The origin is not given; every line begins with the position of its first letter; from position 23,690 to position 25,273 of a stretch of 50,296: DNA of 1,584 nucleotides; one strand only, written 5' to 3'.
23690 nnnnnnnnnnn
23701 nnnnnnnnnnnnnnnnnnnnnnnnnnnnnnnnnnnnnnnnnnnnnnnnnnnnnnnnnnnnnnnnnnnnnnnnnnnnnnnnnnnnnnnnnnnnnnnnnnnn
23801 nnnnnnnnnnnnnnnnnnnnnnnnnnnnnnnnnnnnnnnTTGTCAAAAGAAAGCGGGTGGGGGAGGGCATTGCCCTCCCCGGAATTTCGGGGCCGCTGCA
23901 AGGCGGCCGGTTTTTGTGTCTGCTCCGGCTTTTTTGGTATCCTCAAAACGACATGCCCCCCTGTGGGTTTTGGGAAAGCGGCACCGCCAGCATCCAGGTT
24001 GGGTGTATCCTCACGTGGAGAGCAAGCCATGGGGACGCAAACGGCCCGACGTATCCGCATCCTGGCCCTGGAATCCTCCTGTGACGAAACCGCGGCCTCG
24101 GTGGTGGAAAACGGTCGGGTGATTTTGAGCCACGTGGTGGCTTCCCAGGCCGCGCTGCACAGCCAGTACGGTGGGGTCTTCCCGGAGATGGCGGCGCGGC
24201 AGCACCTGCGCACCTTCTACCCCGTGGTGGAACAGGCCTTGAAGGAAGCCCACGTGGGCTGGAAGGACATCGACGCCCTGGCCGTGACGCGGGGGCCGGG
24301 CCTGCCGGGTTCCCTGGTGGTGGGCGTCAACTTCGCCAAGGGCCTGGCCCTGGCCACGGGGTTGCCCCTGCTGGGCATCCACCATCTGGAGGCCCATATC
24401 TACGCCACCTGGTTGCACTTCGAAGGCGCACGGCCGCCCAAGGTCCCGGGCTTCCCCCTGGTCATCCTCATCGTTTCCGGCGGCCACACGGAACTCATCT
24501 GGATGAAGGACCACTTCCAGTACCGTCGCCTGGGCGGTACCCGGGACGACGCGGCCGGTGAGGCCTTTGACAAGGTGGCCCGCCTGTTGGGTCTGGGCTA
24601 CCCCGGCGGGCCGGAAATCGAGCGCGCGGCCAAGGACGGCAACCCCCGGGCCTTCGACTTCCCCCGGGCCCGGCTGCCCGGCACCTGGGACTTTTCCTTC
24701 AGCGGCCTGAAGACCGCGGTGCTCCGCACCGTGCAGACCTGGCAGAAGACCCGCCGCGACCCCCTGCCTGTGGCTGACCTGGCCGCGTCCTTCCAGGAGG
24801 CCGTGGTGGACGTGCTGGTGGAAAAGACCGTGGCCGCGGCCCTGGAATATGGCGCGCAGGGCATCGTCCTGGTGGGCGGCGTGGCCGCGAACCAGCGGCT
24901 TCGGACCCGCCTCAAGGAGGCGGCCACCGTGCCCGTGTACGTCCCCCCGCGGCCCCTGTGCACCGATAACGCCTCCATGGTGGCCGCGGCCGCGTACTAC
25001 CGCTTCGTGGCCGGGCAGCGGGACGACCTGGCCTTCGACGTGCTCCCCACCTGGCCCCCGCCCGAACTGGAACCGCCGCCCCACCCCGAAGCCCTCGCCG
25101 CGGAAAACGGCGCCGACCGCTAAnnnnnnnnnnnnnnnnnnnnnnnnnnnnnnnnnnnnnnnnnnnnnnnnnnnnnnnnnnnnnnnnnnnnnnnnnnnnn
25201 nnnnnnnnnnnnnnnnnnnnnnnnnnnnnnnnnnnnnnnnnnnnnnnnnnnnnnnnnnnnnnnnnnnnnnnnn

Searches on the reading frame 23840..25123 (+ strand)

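Call 44: search_protein_families(library=pfam, proteins=[window:23840-25123:+], max_evalue=0.001)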
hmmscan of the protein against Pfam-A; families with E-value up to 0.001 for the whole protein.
window:23840-25123:+ (427 aa): 3 families
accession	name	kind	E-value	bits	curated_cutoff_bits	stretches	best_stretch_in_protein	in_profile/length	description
PF00814.31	TsaD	-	4.2e-96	322.1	24.8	1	95-382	2-263/264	tRNA N6-adenosine threonylcarbamoyltransferase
PF22521.2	HypF_C_2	-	1.5e-06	28.6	27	1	285-362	138-217/241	Carbamoyltransferase, Kae1-like Domain, second subdomain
PF02543.21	Carbam_trans_N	-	0.00028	20.9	24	1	308-384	274-345/346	Carbamoyltransferase N-terminus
